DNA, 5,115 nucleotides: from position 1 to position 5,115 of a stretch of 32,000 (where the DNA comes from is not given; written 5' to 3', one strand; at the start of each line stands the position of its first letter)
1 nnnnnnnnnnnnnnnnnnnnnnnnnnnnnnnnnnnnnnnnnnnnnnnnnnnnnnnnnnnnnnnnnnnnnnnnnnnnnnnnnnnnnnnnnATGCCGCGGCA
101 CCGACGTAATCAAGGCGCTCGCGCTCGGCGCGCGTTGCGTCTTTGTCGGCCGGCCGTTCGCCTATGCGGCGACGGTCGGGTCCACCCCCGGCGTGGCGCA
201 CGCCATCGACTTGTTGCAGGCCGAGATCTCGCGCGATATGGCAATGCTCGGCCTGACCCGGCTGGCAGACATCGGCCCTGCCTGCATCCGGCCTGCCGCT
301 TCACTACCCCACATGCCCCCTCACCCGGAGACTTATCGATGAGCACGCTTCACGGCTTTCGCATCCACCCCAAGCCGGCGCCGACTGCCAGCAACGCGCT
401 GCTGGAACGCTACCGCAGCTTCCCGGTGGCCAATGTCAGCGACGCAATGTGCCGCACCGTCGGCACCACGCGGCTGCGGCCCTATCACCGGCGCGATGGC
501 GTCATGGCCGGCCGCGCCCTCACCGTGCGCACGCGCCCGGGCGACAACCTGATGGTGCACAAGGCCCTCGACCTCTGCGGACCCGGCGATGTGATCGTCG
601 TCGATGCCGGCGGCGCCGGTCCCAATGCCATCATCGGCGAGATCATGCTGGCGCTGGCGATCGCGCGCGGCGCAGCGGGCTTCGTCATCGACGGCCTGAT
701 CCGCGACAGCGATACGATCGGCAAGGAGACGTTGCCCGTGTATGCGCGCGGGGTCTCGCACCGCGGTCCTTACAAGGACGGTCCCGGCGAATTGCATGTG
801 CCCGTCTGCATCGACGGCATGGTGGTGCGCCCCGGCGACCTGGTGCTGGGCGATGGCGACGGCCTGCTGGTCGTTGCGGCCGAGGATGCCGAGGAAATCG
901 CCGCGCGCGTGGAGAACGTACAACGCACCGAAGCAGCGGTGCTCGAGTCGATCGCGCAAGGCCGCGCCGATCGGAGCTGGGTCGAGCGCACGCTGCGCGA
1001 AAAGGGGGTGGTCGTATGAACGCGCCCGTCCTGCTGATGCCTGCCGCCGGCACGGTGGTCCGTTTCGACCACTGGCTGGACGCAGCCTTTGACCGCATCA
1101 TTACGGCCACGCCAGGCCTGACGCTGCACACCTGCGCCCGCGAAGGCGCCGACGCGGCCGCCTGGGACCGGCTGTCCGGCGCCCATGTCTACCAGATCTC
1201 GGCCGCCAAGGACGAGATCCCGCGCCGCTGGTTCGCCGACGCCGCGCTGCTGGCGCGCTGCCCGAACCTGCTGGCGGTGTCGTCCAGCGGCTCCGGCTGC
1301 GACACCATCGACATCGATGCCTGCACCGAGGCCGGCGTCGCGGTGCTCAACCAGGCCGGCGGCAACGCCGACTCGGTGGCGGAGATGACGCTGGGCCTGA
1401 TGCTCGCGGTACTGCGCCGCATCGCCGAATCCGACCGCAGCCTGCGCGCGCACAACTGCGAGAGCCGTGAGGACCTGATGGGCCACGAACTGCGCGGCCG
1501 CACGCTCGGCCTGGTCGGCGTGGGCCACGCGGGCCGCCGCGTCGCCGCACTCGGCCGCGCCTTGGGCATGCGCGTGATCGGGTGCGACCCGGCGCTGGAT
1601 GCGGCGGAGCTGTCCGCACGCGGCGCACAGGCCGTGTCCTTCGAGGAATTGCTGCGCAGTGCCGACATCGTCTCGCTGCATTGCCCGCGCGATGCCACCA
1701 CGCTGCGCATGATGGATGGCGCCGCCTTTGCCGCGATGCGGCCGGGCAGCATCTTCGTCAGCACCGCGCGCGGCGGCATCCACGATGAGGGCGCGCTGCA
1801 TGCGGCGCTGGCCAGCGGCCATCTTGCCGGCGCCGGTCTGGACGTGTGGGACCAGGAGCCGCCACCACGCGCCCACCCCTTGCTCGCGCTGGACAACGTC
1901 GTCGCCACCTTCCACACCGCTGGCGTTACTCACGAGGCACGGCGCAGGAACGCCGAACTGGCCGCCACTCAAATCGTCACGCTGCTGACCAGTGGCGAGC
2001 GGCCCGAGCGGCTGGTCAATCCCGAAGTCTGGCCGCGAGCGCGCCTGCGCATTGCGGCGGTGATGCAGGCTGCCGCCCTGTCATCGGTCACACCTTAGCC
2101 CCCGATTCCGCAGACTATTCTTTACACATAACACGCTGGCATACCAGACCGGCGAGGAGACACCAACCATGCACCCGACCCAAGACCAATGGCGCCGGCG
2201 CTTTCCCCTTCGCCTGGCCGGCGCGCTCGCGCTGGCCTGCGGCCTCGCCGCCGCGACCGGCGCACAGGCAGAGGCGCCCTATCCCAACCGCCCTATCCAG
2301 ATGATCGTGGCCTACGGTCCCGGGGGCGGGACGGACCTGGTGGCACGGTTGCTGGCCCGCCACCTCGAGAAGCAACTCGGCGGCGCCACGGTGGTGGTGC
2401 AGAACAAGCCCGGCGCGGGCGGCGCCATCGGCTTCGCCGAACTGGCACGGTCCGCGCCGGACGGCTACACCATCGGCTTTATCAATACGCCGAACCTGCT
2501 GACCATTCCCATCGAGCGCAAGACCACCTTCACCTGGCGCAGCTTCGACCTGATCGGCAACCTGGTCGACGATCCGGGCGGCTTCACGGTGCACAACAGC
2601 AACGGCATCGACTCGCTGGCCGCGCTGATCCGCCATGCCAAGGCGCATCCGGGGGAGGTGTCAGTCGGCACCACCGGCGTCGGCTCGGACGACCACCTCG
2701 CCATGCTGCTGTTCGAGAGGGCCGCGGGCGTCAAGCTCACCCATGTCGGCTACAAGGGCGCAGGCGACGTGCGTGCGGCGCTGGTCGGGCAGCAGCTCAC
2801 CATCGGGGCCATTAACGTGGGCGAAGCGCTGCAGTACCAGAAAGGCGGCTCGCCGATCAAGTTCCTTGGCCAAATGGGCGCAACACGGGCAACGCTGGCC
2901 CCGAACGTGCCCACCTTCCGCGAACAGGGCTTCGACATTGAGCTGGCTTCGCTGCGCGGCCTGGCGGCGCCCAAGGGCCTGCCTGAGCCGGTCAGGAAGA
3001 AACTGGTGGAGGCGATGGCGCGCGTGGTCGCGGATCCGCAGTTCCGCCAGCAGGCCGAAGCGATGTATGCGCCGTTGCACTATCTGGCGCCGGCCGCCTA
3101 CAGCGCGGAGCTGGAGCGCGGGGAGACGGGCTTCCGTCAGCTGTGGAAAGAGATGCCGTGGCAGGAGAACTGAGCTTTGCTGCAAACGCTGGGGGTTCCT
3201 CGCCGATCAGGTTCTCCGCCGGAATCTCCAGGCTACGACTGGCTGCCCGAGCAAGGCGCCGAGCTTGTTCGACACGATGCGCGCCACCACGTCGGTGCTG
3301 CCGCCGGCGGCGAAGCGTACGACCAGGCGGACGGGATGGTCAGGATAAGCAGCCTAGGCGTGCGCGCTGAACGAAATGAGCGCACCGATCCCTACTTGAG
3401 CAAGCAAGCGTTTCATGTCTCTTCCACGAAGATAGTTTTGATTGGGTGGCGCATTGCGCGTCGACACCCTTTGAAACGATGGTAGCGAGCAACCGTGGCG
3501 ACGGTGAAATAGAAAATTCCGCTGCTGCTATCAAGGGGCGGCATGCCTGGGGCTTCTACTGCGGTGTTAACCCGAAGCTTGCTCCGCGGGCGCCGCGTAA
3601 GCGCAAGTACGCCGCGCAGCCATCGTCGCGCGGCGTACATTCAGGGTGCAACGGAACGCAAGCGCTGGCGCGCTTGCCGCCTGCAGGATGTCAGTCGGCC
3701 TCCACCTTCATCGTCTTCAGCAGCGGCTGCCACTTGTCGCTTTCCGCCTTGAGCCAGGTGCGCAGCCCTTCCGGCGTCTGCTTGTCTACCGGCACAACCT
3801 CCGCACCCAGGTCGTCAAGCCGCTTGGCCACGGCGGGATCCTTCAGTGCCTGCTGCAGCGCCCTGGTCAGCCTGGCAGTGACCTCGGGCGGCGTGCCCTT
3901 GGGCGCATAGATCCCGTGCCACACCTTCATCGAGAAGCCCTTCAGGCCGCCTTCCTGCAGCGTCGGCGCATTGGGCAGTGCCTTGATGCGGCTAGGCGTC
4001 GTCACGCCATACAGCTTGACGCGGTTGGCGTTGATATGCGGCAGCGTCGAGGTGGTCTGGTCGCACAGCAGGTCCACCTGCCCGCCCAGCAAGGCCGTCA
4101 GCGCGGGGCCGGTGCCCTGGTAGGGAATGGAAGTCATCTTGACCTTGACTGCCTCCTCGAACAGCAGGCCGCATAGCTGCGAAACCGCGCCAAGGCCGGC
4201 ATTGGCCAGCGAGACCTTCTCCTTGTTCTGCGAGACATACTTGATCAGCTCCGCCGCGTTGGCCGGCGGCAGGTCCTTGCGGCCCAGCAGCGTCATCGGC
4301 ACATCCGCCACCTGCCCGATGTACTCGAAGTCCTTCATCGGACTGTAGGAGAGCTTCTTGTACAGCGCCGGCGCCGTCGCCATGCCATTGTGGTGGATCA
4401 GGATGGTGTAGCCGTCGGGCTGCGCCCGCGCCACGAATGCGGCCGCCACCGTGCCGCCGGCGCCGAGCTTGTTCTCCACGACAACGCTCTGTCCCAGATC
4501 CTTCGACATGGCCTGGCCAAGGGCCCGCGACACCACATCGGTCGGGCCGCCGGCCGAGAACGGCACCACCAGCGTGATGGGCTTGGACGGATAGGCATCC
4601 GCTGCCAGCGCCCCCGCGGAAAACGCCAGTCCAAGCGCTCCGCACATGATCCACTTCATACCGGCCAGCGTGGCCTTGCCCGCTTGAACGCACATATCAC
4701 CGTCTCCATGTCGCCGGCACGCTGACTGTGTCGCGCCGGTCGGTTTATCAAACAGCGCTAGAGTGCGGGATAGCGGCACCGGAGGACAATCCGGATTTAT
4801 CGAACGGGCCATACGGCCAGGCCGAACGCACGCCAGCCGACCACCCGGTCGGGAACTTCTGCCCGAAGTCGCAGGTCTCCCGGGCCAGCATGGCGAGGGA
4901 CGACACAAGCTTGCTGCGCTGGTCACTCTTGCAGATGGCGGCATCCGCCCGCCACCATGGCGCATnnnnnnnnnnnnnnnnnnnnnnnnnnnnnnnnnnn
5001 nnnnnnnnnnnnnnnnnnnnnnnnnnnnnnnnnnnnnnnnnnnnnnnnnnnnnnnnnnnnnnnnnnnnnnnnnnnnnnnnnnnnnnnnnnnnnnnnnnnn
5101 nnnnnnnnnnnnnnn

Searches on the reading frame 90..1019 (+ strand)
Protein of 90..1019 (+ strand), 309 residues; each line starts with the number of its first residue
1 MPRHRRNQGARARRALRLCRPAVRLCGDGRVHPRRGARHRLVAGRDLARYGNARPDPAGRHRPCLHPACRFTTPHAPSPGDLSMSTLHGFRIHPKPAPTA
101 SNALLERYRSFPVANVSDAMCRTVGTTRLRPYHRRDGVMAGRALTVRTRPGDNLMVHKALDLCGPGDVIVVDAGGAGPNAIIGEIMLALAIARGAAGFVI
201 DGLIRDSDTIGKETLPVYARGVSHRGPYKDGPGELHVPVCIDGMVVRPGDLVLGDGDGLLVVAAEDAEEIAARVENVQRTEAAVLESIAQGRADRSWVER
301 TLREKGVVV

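Call 90: search_protein_families(library=pfam, proteins=[window:90-1019:+])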
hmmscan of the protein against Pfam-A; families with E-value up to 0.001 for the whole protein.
window:90-1019:+ (309 aa): 1 family
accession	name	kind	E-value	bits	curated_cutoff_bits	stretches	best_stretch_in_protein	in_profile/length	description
PF03737.21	RraA-like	-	5.1e-45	153.8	24.5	1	114-261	2-152/152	Aldolase/RraA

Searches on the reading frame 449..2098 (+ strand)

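Call 7: search_protein_families(library=pfam, proteins=[window:449-2098:+])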
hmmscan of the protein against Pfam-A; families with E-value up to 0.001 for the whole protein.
window:449-2098:+ (549 aa): 2 families
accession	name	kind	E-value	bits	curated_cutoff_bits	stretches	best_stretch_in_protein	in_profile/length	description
PF02826.25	2-Hacid_dh_C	-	9.2e-56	188.5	25.1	1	315-491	1-178/178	D-isomer specific 2-hydroxyacid dehydrogenase, NAD binding domain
PF00389.36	2-Hacid_dh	-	6.6e-17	61.9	24.6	1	264-524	52-134/134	D-isomer specific 2-hydroxyacid dehydrogenase, catalytic domain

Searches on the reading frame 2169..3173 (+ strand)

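Call 7: search_protein_families(library=pfam, proteins=[window:2169-3173:+])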
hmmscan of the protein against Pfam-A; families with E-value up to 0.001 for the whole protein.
window:2169-3173:+ (334 aa): 1 family
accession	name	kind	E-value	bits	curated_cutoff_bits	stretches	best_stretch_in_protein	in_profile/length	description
PF03401.19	TctC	-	8.7e-43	147.2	27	1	58-294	1-237/274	Tripartite tricarboxylate transporter family receptor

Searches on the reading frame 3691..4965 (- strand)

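Call 7: search_protein_families(library=pfam, proteins=[window:3691-4965:-])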
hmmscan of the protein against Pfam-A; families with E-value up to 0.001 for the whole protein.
window:3691-4965:- (424 aa): 1 family
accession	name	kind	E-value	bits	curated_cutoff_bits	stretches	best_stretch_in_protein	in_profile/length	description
PF03401.19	TctC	-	3e-68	230.8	27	1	145-419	1-272/274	Tripartite tricarboxylate transporter family receptor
